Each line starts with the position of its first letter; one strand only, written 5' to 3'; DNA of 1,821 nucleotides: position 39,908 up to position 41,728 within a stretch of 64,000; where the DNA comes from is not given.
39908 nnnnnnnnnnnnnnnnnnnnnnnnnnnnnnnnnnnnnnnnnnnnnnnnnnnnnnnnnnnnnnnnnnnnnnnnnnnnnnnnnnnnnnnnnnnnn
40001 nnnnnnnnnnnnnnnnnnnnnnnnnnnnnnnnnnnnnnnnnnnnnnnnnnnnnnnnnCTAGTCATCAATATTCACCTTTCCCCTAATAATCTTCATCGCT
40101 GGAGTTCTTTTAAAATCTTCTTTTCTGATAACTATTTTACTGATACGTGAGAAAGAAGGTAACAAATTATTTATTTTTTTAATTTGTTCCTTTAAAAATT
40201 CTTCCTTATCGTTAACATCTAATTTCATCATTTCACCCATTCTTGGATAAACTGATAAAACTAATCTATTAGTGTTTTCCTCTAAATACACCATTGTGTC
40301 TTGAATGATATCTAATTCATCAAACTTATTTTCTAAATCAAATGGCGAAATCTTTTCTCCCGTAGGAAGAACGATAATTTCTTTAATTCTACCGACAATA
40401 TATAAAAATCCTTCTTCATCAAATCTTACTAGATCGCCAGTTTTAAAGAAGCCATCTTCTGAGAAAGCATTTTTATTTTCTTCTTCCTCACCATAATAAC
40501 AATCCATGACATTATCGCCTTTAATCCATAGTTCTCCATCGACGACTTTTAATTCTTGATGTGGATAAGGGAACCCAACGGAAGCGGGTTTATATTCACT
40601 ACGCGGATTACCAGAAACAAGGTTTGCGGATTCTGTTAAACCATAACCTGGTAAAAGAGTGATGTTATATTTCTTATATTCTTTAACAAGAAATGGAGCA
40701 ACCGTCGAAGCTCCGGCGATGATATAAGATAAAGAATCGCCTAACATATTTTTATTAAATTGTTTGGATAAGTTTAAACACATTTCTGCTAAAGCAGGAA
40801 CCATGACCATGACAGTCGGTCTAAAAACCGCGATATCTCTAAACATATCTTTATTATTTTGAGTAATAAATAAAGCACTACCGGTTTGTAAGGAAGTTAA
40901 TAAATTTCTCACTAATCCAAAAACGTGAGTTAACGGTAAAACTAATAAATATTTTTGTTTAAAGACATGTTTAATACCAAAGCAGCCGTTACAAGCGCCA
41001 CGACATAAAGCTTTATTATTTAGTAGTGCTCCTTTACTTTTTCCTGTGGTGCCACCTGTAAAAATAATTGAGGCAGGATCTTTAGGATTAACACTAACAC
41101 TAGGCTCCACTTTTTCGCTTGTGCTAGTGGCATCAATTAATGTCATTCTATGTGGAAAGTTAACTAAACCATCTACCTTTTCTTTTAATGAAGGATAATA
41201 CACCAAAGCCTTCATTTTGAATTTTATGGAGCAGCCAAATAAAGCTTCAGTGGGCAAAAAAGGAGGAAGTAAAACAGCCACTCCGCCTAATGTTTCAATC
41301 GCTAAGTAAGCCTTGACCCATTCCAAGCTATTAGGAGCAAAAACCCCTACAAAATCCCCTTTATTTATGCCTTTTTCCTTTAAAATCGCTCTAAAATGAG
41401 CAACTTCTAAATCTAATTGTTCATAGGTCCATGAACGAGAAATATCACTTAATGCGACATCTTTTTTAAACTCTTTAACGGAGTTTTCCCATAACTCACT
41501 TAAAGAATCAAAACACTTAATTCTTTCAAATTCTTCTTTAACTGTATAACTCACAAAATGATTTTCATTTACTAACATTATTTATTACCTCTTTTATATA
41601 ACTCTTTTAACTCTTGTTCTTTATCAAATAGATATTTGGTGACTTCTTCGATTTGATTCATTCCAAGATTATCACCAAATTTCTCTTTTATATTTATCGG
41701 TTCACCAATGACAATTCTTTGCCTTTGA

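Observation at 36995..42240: Six-gene fatty-acyl activation and transfer operon: plsC - acyl ligase - ACP - DegV - hydrolase - DegV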

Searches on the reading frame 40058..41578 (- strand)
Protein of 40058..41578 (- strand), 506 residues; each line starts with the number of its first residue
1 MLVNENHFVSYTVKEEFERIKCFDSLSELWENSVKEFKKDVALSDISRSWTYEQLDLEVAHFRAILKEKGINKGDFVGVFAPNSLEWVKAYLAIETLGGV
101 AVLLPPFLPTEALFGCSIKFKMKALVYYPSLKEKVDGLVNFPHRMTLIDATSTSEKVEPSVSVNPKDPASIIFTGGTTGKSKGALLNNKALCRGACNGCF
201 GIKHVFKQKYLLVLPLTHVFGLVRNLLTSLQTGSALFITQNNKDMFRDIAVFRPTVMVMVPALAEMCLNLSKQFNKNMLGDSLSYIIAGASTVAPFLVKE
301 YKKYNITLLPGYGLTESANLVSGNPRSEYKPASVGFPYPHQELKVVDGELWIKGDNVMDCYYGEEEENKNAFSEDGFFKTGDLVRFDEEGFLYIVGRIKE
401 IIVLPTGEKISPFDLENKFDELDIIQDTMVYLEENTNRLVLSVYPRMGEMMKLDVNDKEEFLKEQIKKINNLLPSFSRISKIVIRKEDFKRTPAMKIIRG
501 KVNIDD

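Call 3: search_protein_families(library=pfam, proteins=[window:40058-41578:-], max_evalue=0.01)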
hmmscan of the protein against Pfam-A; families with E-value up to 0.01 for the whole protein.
window:40058-41578:- (506 aa): 2 families
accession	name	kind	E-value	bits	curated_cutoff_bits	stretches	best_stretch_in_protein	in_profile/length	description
PF00501.34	AMP-binding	-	1.6e-62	212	29.9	1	31-362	2-384/384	AMP-binding enzyme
PF23562.2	AMP-binding_C_3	-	1.4e-07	32.4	20.8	1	400-502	2-108/124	AMP-binding enzyme C-terminal domain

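Call 4: search_protein_families(library=ncbifam, proteins=[window:40058-41578:-], max_evalue=0.01)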
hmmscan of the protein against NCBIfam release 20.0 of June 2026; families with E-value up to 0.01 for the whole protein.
window:40058-41578:- (506 aa): 103 families (the best 25 are shown)
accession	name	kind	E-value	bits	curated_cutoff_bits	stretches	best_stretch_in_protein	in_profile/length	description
NF004837.0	PRK06187.1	subfamily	5.5e-59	199.8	476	2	149-431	153-454/531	long-chain-fatty-acid--CoA ligase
NF004114.0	PRK05605.1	equivalog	8.6e-58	196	766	2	147-430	201-500/575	long-chain-fatty-acid--CoA ligase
NF052269.1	Staph_lig_FadD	equivalog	2.2e-57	194.6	650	1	47-431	25-425/499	long-chain-fatty-acid--CoA ligase FadD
TIGR01923.1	menE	equivalog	1.4e-51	175.8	330.15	1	51-434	1-383/442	o-succinylbenzoate--CoA ligase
NF005801.1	PRK07656.1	equivalog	8.2e-49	166.6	657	2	152-430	150-434/500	FadD3 family acyl-CoA ligase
NF005307.0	PRK06839.1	equivalog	1.2e-43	149.6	748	1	41-431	19-425/496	o-succinylbenzoate--CoA ligase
NF005714.0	PRK07529.1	subfamily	3e-42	144.8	632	2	152-420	204-496/640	acyl-CoA synthetase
NF005702.0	PRK07514.1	subfamily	1.2e-41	142.7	558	1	145-430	136-431/506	malonyl-CoA synthase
NF006523.0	PRK08974.1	equivalog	1.8e-41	141.9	884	2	155-501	197-548/561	long-chain-fatty-acid--CoA ligase FadD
NF002966.0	PRK03640.1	equivalog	1.4e-40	139.4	556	1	39-435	17-418/483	o-succinylbenzoate--CoA ligase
NF006539.0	PRK09029.1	equivalog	4.9e-40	137.7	494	1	29-432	8-386/458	o-succinylbenzoate--CoA ligase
NF009233.0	PRK12583.1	subfamily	6.9e-40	137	832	2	122-430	159-481/558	fatty acid CoA ligase family protein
NF006181.0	PRK08314.1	subfamily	9e-40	136.4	705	2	148-430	186-483/563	long-chain-fatty-acid--CoA ligase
NF005463.0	PRK07059.1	subfamily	2.3e-39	135.2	869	2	149-499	186-549/557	long-chain-fatty-acid--CoA ligase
NF004511.1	PRK05852.1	equivalog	9.3e-38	130.1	650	1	48-431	25-436/505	FadD7 family fatty acid--CoA ligase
NF005291.0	PRK06814.1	equivalog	5.1e-31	107.5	1349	1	40-429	648-1062/1140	acyl-[ACP]--phospholipid O-acyltransferase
NF006386.0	PRK08633.1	equivalog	1.8e-29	102.1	1221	1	161-420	777-1062/1147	acyl-[ACP]--phospholipid O-acyltransferase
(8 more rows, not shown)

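Call 8: find_related_loci(query=window:40058-41578:-, collection=genome_contigs, flank=6000)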
Query window:40058-41578:- (506 aa) in genome_contigs; peptide patterns used: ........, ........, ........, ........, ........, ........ (x = any residue, [..] = any of these).
35 stretches matched a pattern; 11 encode a relative of the query (tblastn E <= 1e-3); 11 distinct loci.
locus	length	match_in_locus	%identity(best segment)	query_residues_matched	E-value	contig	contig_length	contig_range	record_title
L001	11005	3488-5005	97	1-506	0e+0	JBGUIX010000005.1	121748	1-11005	MAG: Bacilli bacterium isolate ruminal_MAG_317 ruminal_MAG_317_contig_0005, whole genome shotgun sequence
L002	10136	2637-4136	76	5-504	0e+0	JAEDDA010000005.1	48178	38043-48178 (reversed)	MAG: Bacilli bacterium isolate MAG020 NODE_326_length_48178_cov_15.559919, whole genome shotgun sequence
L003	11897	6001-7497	75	6-504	0e+0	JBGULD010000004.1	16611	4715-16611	MAG: Bacilli bacterium isolate ruminal_MAG_265 ruminal_MAG_265_contig_0005, whole genome shotgun sequence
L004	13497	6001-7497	75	5-503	0e+0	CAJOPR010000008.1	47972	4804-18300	uncultured Bacilli bacterium isolate Rumen_Coassembly_mag_592 genome assembly, contig: k87_1955747, whole genome shotgun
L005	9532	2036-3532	75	5-503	0e+0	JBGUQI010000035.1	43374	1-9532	MAG: Bacilli bacterium isolate ruminal_MAG_143 ruminal_MAG_143_contig_0035, whole genome shotgun sequence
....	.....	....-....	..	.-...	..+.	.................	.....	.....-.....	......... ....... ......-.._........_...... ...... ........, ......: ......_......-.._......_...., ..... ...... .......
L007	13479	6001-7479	58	8-499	0e+0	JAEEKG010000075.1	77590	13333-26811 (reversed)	MAG: Clostridiales bacterium isolate Tb.RUG.188 k141_9566515_flag=1_multi=14.0000_len=77590, whole genome shotgun sequen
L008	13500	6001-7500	77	5-504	0e+0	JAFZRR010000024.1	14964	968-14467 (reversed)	MAG: Bacilli bacterium isolate RGIG8036 Water_buffalos_Rumen-1__c282086, whole genome shotgun sequence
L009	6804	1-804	80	236-503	7e-145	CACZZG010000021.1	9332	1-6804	MAG: uncultured Erysipelotrichaceae bacterium isolate RUG13091 genome assembly, contig: RUG13091_asm_21, whole genome sh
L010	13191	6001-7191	26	50-416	1e-29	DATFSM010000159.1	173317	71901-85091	MAG TPA_asm: Bryobacteraceae bacterium isolate SMAG_U9384 k141_6608984, whole genome shotgun sequence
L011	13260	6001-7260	25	20-416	3e-25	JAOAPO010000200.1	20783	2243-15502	MAG: Bryobacterales bacterium isolate RYN_16 scaffold_2009040, whole genome shotgun sequence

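Call 10: search_solved_structures(query=window:40058-41578:-, max_evalue=1e-10)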
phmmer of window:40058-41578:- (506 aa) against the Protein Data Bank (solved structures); distinct sequences matched with E-value up to 1e-10: 111 (the best 60 are shown).
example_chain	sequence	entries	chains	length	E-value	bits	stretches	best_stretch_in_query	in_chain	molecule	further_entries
5ie0_A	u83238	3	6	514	3.8e-33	118.1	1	24-427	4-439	Oxalate--CoA ligase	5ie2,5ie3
6qjz_A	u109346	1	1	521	1.2e-29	106.5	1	163-449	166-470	oxalyl CoA-synthetase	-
4gxq_A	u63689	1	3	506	4.8e-29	104.5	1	51-427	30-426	Malonyl CoA synthetase, Benzoate-CoA ligase Chimeric protein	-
6mfy_A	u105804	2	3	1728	5.5e-29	104.3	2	26-436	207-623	Linear gramicidin synthase subunit A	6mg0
4gxr_A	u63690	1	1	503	5.6e-29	104.3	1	51-427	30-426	Malonyl CoA synthetase, Benzoate-CoA ligase Chimeric protein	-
4fuq_A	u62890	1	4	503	5.7e-29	104.3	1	51-427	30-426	Malonyl CoA synthetase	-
4fut_A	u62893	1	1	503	5.8e-29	104.3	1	51-427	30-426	Malonyl CoA synthetase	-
9be3_A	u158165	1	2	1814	6.4e-29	104.1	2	26-436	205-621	Linear gramicidin synthase subunit A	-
6mfz_A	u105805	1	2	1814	6.4e-29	104.1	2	26-436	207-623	Linear gramicidin synthase subunit A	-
9be4_A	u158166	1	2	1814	6.4e-29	104.1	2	26-436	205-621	Linear gramicidin synthase subunit A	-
9meh_A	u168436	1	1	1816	6.5e-29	104.1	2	26-436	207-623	Linear gramicidin synthase subunit A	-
3r44_A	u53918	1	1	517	3.8e-27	98.3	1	50-421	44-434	fatty acyl CoA synthetase FADD13 (FATTY-ACYL-CoA SYNTHETASE)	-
3g7s_A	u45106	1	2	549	4.4e-27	98.1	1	65-436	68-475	Long-chain-fatty-acid--CoA ligase (FadD-1)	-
5bsw_A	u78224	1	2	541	8.3e-26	93.9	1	47-429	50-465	4-coumarate--CoA ligase 2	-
3a9u_A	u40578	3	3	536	9.6e-26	93.6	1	49-435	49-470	4-coumarate--CoA ligase | 4-coumarate:CoA ligase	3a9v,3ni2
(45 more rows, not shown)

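Call 13: find_homologous_proteins(query=window:40058-41578:-, max_evalue=1e-20)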
Query window:40058-41578:- (506 aa): 4673 proteins with E <= 1e-20 among 8000 candidates; the best 120 are listed.
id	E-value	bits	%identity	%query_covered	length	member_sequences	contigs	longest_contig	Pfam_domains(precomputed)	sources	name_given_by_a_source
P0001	0.0e+0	1144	100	100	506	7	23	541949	PF00501.35,PF23562.3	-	-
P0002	1.2e-265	900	77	100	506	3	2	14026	PF00501.35,PF23562.3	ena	-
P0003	2.5e-264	895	77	99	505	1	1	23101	PF00501.35,PF23562.3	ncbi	-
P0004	5.2e-263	891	77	100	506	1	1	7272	PF00501.35,PF23562.3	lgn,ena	-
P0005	7.2e-262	887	77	99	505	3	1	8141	PF00501.35,PF23562.3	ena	-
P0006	8.0e-262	887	76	99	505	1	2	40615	PF00501.35,PF23562.3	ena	-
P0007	8.7e-262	887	77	99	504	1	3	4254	PF00501.35,PF23562.3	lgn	-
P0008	8.8e-262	887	76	99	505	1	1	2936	PF00501.35,PF23562.3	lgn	-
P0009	1.1e-261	887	76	100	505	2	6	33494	PF00501.35,PF23562.3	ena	-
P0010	2.2e-261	886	76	99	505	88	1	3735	PF00501.35,PF23562.3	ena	-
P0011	5.2e-261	885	76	100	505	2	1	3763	PF00501.35,PF23562.3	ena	-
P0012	5.6e-261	884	76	99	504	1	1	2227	PF00501.35,PF23562.3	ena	-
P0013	1.0e-260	884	76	99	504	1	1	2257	PF00501.35,PF23562.3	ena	-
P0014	1.5e-260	883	76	99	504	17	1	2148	PF00501.35,PF23562.3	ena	-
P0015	2.6e-260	882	76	100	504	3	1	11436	PF00501.35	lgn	-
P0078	7.9e-182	623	58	98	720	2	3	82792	PF00501.35,PF23562.3,PF01553.27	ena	-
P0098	1.1e-178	613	56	98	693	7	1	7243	PF00501.35,PF01553.27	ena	-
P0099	1.2e-178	613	57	99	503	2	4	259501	PF00501.35,PF23562.3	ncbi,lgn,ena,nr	ncbi:MAG: acyl--CoA ligase [Clostridia bacterium]|nr:acyl--CoA ligase [Clostridia bacterium]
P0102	2.1e-178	612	56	98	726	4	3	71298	PF00501.35,PF01553.27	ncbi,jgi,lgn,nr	ncbi:MAG: hypothetical protein E7596_00770 [Ruminococcaceae bacterium]|nr:hypothetical protein [Osci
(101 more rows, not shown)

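Call 15: find_encoding_contigs(protein=P0099, flank=8000, max_places=3)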
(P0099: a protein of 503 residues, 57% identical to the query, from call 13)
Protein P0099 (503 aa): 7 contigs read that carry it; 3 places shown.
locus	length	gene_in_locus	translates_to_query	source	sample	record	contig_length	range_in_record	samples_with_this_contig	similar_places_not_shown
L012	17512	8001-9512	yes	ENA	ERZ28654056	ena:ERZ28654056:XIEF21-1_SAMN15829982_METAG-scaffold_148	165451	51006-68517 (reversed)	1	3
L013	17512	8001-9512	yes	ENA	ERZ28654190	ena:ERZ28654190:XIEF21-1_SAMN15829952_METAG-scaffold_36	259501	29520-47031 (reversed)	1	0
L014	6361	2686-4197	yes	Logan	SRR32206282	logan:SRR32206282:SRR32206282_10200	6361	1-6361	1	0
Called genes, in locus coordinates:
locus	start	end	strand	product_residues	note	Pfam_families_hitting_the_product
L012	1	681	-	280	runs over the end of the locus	PF00398:RrnaAD, PF13489:Methyltransf_23 (faint), PF13847:Methyltransf_31 (weak), PF13649:Methyltransf_25 (weak)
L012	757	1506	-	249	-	-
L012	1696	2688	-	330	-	PF04055:Radical_SAM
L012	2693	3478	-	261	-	PF01026:TatD_DNase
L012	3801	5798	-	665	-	PF00133:tRNA-synt_1, PF01406:tRNA-synt_1e (weak), PF01921:tRNA-synt_1f (faint), PF09334:tRNA-synt_1g, PF00133:tRNA-synt_1, PF19303:Anticodon_3 (weak), PF01588:tRNA_bind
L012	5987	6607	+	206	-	PF07670:Gate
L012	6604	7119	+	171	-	PF07670:Gate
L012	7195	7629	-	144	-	-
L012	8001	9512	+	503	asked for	PF00501:AMP-binding, PF23562:AMP-binding_C_3 (weak)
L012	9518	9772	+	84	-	PF00550:PP-binding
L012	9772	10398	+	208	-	PF01648:ACPS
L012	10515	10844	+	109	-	-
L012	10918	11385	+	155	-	-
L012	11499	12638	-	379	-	PF00266:Aminotran_5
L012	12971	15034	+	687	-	PF00009:GTP_EFTU, PF03144:GTP_EFTU_D2, PF22042:EF-G_D2, PF14492:EFG_III, PF16658:RF3_C (weak), PF03764:EFG_IV, PF00679:EFG_C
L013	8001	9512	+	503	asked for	PF00501:AMP-binding, PF23562:AMP-binding_C_3 (weak)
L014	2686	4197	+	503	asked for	PF00501:AMP-binding, PF23562:AMP-binding_C_3 (weak)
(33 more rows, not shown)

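Call 16: find_encoding_contigs(protein=P0102, flank=8000, max_places=3)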
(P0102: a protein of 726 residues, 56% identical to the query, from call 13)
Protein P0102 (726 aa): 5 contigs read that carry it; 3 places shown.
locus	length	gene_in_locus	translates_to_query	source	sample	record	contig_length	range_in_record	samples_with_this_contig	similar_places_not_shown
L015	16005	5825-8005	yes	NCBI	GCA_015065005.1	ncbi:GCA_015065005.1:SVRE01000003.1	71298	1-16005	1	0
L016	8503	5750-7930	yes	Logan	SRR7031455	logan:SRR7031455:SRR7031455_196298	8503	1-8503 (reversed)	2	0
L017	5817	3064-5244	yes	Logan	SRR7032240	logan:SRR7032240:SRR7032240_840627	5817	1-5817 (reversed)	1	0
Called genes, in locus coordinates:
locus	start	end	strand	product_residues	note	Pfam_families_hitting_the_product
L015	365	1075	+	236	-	-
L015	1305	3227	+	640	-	PF00501:AMP-binding, PF00550:PP-binding (weak)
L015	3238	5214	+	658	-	PF07690:MFS_1, PF13347:MFS_2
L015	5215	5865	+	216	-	PF01553:Acyltransferase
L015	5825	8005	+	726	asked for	PF01553:Acyltransferase, PF00501:AMP-binding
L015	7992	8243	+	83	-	PF00550:PP-binding (weak)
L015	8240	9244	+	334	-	PF04970:LRAT, PF01648:ACPS (weak)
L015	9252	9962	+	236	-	PF00149:Metallophos, PF12850:Metallophos_2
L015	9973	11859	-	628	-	PF00664:ABC_membrane, PF00005:ABC_tran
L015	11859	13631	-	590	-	PF00664:ABC_membrane, PF00005:ABC_tran, PF02463:SMC_N (faint)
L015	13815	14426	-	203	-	PF12464:Mac, PF00132:Hexapep, PF14602:Hexapep_2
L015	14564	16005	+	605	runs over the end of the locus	PF00009:GTP_EFTU, PF22042:EF-G_D2 (faint), PF03144:GTP_EFTU_D2, PF00679:EFG_C, PF06421:LepA_C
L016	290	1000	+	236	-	-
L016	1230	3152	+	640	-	PF00501:AMP-binding, PF00550:PP-binding (weak)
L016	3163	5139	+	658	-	PF07690:MFS_1, PF13347:MFS_2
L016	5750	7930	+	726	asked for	PF01553:Acyltransferase, PF00501:AMP-binding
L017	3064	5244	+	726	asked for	PF01553:Acyltransferase, PF00501:AMP-binding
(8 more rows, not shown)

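Call 17: find_encoding_contigs(protein=P0001, flank=10000, max_places=2)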
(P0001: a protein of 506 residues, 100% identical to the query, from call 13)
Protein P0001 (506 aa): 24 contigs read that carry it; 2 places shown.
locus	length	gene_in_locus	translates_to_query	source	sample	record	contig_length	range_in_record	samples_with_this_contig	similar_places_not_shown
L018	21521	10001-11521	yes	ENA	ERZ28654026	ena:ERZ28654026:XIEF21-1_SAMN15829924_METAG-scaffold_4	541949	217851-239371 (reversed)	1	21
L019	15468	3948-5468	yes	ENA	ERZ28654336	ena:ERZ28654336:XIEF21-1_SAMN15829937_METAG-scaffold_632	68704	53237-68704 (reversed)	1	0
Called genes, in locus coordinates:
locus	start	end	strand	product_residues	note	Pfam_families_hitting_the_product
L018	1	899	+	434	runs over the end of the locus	PF02040:ArsB, PF03600:CitMHS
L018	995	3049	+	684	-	PF24898:GGDEF_GdpP, PF01368:DHH, PF02272:DHHA1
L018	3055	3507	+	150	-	PF01281:Ribosomal_L9_N, PF03948:Ribosomal_L9_C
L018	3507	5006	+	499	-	PF00772:DnaB, PF20307:divDNAB (faint), PF13481:AAA_25, PF03796:DnaB_C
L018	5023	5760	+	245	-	PF00753:Lactamase_B, PF23023:Anti-Pycsar_Apyc1, PF12706:Lactamase_B_2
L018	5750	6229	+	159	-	PF02590:SPOUT_MTase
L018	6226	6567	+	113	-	-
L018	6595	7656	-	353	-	-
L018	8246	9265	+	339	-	PF00535:Glycos_transf_2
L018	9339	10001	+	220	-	PF01553:Acyltransferase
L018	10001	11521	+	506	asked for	PF00501:AMP-binding, PF23562:AMP-binding_C_3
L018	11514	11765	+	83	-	PF00550:PP-binding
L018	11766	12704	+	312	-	PF02645:DegV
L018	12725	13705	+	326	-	PF02129:Peptidase_S15 (faint), PF00561:Abhydrolase_1 (faint), PF12146:Hydrolase_4 (faint), PF00326:Peptidase_S9 (faint)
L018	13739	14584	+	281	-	PF02645:DegV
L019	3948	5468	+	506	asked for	PF00501:AMP-binding, PF23562:AMP-binding_C_3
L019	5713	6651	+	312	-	PF02645:DegV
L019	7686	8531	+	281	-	PF02645:DegV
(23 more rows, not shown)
